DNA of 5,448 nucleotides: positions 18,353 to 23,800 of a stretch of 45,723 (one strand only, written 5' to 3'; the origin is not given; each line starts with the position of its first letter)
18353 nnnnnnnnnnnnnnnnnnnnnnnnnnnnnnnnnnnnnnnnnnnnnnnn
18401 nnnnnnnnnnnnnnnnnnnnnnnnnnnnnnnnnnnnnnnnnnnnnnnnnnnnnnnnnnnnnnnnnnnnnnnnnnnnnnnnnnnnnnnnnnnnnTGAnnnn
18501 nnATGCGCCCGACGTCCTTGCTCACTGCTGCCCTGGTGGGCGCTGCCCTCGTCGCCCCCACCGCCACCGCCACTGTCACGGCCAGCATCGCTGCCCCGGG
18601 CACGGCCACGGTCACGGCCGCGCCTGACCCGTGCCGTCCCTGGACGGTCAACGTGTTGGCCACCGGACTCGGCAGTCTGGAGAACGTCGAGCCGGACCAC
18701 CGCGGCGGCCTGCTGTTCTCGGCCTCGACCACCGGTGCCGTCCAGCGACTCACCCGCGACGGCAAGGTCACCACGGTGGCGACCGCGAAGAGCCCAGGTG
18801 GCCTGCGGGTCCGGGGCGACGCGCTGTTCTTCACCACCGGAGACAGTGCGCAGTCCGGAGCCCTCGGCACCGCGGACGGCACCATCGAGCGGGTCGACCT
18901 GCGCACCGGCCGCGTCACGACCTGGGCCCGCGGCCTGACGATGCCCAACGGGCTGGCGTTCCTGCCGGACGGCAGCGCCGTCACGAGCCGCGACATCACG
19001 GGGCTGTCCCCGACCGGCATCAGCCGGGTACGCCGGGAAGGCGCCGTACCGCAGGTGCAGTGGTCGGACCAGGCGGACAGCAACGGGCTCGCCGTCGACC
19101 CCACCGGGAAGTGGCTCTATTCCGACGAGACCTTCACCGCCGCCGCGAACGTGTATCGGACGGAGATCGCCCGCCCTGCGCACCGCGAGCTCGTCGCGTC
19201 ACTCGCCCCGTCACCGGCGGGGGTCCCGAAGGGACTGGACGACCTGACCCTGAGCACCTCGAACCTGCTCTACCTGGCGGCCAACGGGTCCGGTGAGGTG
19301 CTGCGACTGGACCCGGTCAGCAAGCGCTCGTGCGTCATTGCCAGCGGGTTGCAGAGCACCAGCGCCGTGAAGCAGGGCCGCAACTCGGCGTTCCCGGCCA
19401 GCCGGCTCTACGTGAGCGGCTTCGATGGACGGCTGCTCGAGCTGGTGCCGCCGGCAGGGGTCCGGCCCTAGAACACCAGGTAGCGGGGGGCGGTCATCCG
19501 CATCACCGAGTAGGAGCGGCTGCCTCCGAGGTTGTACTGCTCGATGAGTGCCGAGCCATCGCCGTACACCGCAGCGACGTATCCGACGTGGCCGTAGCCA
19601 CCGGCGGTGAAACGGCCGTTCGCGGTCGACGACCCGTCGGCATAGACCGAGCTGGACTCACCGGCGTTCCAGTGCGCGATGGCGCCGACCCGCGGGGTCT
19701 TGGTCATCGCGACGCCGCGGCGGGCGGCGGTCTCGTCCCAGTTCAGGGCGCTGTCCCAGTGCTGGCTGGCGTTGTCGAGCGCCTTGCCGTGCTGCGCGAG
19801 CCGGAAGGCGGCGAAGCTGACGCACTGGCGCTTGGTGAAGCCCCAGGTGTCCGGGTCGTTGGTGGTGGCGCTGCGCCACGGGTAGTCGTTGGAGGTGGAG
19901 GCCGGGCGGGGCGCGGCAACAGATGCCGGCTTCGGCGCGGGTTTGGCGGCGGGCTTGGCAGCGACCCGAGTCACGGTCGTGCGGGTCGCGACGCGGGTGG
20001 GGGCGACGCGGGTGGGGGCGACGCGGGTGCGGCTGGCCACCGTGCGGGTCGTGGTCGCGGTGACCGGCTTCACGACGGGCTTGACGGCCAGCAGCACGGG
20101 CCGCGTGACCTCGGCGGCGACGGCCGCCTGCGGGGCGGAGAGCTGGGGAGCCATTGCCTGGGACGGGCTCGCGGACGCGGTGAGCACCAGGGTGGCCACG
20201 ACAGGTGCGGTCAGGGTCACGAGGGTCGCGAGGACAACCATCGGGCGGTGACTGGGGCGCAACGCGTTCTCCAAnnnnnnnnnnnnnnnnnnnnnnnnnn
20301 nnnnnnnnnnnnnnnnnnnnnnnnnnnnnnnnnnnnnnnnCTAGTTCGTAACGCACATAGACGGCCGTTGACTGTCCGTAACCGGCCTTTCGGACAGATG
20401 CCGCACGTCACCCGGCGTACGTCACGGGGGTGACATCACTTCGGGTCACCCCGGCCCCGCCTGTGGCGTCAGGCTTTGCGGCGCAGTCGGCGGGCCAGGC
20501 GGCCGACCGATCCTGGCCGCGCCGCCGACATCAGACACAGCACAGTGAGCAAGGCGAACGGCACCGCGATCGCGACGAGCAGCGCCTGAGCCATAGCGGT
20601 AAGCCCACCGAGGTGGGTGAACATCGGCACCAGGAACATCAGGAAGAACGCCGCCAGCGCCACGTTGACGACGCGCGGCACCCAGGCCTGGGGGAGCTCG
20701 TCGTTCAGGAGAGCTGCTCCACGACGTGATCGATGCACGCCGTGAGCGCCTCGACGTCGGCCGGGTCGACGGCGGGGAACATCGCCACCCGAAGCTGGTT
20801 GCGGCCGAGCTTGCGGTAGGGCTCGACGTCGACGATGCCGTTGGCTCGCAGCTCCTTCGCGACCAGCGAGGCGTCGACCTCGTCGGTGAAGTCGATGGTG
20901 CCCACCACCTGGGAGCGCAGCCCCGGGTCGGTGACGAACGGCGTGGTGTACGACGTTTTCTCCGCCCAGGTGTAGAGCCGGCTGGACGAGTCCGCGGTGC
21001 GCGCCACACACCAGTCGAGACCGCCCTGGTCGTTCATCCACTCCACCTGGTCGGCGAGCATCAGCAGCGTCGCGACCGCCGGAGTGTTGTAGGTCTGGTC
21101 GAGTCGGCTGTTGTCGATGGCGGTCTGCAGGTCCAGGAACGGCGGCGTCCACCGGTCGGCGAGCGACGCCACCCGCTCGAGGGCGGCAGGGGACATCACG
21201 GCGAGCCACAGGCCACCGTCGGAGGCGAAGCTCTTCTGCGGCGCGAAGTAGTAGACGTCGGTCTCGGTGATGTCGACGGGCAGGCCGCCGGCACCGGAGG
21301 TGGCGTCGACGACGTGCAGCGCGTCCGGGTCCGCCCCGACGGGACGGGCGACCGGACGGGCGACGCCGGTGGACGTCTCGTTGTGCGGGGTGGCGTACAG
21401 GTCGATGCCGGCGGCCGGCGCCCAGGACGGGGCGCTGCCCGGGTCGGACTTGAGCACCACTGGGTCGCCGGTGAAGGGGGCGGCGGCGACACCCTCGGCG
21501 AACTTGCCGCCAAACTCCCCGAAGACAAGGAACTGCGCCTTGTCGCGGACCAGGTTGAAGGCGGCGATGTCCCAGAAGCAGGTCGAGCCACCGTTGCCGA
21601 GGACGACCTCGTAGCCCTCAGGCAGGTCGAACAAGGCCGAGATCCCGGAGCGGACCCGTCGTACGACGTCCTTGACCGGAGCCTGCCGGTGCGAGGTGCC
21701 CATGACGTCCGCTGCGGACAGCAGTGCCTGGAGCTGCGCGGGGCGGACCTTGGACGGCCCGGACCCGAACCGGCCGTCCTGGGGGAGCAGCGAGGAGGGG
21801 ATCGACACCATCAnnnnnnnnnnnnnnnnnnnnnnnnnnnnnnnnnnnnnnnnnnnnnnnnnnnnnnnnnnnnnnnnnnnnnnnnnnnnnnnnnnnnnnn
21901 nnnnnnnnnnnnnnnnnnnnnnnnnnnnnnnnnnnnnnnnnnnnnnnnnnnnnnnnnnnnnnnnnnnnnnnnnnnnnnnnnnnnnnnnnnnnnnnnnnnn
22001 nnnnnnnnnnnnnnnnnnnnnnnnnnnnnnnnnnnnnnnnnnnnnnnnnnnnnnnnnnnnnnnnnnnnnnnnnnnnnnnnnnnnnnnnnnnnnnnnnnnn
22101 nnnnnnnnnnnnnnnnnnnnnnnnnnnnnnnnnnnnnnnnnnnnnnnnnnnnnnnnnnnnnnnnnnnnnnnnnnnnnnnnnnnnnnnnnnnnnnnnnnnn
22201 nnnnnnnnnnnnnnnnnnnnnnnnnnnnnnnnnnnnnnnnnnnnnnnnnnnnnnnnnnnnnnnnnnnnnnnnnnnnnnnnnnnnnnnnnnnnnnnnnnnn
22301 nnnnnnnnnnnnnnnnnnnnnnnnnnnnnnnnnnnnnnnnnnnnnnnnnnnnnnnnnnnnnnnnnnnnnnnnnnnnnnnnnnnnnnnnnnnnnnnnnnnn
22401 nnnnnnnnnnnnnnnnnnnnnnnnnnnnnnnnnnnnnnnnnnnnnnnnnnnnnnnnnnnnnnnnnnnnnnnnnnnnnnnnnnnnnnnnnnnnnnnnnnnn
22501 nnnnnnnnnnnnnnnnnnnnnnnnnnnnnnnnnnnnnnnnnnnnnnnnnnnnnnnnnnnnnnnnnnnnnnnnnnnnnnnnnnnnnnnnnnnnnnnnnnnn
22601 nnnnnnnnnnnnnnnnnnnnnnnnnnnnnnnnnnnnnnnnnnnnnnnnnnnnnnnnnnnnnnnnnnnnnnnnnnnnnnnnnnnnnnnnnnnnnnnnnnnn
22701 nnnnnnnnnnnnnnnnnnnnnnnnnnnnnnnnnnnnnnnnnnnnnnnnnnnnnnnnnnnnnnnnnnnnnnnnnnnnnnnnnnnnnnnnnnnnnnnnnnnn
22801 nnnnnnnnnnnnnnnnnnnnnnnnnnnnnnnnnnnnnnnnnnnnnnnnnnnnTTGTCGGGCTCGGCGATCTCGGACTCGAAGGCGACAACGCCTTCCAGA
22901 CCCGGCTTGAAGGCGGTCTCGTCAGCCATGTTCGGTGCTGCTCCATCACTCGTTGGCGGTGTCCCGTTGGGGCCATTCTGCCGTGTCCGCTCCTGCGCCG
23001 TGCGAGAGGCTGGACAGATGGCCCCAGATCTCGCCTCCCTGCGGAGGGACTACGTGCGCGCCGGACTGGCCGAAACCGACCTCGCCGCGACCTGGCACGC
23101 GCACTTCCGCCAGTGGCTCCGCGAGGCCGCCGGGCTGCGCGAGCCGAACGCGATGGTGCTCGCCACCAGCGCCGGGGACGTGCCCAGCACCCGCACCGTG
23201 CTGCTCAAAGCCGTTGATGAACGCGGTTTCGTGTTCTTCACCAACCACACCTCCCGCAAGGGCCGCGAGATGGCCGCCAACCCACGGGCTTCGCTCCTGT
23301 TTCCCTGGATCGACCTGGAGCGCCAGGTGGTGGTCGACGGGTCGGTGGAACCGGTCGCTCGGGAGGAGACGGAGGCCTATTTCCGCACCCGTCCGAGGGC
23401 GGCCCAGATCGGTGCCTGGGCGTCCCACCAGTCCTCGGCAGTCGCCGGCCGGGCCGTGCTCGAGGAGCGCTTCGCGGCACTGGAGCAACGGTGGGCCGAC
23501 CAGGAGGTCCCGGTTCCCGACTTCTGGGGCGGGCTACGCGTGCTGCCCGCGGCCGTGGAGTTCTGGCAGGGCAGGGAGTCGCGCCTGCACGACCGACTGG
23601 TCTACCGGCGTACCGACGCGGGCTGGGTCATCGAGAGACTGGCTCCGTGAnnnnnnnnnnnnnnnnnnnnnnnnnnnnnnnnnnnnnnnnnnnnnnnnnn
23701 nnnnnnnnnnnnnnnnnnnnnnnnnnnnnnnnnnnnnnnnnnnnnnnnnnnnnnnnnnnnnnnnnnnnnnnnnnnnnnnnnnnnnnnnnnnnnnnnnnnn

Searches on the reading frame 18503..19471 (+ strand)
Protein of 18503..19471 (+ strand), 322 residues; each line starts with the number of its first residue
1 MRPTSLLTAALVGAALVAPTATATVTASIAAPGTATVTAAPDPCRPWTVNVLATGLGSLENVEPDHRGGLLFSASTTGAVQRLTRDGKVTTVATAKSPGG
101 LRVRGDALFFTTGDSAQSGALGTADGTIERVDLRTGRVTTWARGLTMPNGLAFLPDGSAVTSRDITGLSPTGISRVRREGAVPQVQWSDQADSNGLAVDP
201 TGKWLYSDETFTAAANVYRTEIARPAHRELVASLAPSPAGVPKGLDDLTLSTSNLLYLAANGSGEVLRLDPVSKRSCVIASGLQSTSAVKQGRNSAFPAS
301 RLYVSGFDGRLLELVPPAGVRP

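Call 40: search_protein_families(library=pfam, proteins=[window:18503-19471:+], max_evalue=0.001)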
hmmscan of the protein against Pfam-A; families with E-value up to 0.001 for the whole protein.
window:18503-19471:+ (322 aa): 1 family
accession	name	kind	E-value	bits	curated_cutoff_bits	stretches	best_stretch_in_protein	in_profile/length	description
PF08450.18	SGL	-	3.1e-11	43.8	26.3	1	172-282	116-223/246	SMP-30/Gluconolactonase/LRE-like region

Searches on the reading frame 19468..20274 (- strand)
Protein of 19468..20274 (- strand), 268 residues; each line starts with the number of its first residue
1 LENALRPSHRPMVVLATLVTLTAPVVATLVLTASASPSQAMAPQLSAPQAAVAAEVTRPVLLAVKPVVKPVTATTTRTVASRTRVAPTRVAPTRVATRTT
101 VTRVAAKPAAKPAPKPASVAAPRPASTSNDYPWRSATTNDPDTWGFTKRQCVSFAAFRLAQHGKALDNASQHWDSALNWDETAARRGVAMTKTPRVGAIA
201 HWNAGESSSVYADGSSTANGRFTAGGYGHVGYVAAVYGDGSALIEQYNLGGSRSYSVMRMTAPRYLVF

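Call 40: search_protein_families(library=pfam, proteins=[window:19468-20274:-], max_evalue=0.001)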
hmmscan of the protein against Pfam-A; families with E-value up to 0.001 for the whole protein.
window:19468-20274:- (268 aa): 1 family
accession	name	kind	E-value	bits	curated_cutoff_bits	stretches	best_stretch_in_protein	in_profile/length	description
PF05257.22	CHAP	-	1.8e-11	44.8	26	1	143-248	3-81/81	CHAP domain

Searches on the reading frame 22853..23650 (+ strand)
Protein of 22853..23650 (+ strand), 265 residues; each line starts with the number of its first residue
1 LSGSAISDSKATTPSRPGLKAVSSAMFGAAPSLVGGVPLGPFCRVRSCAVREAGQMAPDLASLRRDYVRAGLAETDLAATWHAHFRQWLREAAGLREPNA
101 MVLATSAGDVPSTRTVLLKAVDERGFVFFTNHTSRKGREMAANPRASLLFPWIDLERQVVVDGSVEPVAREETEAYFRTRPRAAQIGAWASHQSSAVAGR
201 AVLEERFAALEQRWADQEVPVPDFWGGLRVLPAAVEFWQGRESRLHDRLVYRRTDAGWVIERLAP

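Call 40: search_protein_families(library=pfam, proteins=[window:22853-23650:+], max_evalue=0.001)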
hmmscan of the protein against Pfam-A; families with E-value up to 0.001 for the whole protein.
window:22853-23650:+ (265 aa): 2 families
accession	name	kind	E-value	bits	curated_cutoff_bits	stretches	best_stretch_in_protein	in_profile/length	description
PF01243.27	PNPOx_N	-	5e-24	85.4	28.1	1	93-211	7-117/120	Pyridoxamine 5'-phosphate oxidase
PF10590.14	PNP_phzG_C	-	8.9e-21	74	27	1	225-265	1-42/42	Pyridoxine 5'-phosphate oxidase C-terminal dimerisation region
